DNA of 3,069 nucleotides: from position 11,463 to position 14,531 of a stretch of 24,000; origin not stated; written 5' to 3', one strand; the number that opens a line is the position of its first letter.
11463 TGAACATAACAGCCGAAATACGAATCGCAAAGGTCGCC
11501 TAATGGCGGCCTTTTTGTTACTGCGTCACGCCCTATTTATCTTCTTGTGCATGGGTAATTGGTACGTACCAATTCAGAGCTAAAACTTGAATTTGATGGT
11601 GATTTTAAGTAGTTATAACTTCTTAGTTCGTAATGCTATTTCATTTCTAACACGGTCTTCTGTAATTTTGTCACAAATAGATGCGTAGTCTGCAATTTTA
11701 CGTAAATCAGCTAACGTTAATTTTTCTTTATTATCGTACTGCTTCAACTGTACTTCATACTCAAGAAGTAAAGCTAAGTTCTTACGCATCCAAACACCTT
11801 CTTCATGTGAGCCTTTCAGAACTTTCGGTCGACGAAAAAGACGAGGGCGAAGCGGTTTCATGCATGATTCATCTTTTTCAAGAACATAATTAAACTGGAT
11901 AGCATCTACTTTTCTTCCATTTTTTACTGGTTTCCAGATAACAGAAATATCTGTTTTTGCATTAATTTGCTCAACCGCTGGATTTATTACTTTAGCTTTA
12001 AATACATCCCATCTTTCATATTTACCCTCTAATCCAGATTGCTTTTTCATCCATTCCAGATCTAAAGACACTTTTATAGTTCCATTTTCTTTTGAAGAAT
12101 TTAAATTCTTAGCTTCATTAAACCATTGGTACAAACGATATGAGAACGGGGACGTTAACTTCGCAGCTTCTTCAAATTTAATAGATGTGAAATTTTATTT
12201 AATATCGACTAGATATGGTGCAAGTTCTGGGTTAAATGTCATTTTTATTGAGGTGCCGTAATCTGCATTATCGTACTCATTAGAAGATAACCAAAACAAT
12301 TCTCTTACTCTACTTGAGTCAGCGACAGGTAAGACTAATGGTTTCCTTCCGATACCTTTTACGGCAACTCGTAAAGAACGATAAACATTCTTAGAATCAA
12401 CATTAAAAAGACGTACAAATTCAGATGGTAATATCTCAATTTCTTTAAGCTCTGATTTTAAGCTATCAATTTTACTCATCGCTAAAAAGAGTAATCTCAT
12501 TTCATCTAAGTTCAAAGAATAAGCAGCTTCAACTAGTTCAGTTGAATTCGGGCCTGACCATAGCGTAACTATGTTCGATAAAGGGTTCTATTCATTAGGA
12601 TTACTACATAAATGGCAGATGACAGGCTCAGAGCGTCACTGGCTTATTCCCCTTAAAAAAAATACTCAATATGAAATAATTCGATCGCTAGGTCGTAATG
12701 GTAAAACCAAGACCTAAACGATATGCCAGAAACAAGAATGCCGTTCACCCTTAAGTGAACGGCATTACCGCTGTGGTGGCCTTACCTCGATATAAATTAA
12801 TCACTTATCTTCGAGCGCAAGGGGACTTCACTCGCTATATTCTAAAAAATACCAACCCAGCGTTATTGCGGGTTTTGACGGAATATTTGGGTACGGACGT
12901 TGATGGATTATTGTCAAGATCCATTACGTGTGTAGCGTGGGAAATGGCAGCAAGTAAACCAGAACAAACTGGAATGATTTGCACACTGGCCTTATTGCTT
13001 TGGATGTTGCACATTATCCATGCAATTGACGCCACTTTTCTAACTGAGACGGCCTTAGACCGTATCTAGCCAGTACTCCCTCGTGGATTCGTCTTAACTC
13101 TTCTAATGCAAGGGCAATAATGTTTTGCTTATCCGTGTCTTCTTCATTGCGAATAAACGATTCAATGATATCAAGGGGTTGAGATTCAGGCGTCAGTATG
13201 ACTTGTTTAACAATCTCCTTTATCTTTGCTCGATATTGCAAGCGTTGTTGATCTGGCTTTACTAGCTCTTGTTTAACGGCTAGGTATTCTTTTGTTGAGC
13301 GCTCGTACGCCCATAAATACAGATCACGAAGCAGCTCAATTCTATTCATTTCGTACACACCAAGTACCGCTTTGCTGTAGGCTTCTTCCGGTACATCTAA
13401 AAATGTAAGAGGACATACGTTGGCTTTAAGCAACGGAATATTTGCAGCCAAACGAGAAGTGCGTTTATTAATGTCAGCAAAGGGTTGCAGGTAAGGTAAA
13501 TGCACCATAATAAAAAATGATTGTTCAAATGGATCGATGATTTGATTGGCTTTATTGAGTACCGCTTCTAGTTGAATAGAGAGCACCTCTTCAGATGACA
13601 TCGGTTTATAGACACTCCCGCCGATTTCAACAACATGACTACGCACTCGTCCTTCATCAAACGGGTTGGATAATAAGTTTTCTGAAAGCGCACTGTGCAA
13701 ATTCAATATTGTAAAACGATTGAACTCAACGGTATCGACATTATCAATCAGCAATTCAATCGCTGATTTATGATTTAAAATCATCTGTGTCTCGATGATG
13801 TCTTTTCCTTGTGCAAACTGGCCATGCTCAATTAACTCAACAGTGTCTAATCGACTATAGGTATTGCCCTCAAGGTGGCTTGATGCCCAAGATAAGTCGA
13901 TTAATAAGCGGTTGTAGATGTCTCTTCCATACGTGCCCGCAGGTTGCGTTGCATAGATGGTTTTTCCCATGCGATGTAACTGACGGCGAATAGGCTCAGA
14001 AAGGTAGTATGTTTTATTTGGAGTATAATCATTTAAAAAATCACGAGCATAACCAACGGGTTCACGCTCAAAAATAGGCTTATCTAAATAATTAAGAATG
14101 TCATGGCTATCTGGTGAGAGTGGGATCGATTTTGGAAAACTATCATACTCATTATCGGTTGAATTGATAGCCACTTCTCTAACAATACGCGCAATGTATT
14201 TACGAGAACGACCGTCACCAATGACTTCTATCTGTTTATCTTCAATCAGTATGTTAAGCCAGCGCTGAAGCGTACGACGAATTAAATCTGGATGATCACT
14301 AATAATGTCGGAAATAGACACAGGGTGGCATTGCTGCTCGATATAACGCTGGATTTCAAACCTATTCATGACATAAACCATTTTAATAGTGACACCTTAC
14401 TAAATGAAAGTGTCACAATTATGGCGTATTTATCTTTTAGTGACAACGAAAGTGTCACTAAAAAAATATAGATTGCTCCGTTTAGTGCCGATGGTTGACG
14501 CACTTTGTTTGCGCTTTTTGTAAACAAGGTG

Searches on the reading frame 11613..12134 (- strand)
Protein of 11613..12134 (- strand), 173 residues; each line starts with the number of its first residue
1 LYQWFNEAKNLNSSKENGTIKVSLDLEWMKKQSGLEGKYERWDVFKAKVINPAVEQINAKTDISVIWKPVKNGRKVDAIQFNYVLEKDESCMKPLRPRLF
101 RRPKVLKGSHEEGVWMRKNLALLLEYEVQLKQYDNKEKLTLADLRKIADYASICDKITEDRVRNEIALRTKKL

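Call 72: search_protein_families(library=pfam, proteins=[window:11613-12134:-], max_evalue=0.001)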
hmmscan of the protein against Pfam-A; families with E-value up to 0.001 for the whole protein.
window:11613-12134:- (173 aa): 1 family
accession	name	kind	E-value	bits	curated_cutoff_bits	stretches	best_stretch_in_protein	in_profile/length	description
PF21205.3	Rep3_C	-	1.9e-19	70.1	21.1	1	26-83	2-59/59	Initiator Rep protein, WH2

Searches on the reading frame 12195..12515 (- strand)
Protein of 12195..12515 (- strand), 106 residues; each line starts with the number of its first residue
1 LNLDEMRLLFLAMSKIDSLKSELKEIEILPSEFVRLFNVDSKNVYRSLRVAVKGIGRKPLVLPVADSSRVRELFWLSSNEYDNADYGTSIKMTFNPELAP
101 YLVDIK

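Call 72: search_protein_families(library=pfam, proteins=[window:12195-12515:-], max_evalue=0.001)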
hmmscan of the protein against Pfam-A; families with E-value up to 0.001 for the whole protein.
window:12195-12515:- (106 aa): 1 family
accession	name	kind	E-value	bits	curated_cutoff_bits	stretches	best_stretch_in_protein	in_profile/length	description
PF01051.27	Rep3_N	-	4.9e-17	63.1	22.4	1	1-106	15-114/141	Initiator Replication protein, WH1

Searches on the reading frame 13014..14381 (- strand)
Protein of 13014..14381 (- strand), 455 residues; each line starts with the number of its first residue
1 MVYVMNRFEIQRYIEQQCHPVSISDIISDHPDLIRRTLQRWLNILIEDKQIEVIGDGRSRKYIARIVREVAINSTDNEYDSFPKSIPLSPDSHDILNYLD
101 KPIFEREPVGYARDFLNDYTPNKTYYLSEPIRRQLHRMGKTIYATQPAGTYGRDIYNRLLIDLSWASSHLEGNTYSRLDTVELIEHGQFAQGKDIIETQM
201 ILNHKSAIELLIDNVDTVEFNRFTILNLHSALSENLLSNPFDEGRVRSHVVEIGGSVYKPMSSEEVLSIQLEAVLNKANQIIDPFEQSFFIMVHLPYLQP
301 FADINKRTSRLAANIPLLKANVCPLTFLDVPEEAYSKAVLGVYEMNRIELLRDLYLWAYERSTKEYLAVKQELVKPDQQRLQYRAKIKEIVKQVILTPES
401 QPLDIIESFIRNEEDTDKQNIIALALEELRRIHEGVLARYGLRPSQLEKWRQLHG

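Call 72: search_protein_families(library=pfam, proteins=[window:13014-14381:-], max_evalue=0.001)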
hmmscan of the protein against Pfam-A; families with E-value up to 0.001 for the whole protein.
window:13014-14381:- (455 aa): 1 family
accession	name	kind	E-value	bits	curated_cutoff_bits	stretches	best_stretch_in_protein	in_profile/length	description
PF02661.23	Fic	-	8.9e-10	39.7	24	1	222-315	4-91/93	Fic/DOC family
